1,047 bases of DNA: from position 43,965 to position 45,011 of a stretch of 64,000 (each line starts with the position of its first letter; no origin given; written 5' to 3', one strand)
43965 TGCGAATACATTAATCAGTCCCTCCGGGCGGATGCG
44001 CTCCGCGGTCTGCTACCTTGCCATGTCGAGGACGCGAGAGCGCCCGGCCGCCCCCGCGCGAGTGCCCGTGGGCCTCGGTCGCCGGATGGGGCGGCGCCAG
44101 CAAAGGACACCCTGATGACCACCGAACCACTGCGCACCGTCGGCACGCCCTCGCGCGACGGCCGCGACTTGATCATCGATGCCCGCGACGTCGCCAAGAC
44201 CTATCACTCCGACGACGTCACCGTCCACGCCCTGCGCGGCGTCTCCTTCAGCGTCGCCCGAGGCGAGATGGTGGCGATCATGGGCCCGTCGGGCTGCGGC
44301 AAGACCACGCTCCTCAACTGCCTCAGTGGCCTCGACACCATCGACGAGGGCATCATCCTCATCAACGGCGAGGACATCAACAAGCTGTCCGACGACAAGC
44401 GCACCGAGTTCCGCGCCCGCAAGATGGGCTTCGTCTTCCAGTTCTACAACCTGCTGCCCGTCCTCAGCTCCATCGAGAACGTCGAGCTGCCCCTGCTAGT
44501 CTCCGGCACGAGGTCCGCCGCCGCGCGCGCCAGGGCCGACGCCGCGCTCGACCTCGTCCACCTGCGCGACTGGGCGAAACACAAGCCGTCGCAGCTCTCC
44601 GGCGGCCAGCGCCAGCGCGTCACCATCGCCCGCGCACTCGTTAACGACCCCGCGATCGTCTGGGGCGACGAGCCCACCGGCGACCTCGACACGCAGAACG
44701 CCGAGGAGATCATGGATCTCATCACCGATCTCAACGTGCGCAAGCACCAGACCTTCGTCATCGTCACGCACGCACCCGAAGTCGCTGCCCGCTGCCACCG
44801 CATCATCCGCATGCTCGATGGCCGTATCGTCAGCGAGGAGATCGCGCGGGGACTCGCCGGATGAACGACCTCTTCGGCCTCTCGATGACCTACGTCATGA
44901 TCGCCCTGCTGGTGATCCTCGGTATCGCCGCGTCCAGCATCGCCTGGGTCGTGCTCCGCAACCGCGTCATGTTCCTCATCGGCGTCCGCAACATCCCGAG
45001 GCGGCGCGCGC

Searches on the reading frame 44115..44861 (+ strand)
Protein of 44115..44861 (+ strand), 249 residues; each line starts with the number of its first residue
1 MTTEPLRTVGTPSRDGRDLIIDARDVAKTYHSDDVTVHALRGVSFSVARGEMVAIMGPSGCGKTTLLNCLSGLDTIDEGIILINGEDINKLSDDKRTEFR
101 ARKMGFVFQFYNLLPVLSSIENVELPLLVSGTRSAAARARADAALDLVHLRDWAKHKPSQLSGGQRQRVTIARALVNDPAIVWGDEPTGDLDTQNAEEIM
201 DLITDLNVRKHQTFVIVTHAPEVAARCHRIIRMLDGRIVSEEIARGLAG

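Call 64: search_protein_families(library=pfam, proteins=[window:44115-44861:+], max_evalue=0.00001)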
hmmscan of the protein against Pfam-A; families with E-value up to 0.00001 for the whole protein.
window:44115-44861:+ (249 aa): 2 families
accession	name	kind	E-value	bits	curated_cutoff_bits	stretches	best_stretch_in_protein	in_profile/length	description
PF00005.33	ABC_tran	-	4.4e-36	124.9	25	1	40-188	1-136/137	ABC transporter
PF02463.25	SMC_N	-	3.4e-06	27.1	40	0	154-234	130-212/220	RecF/RecN/SMC N terminal domain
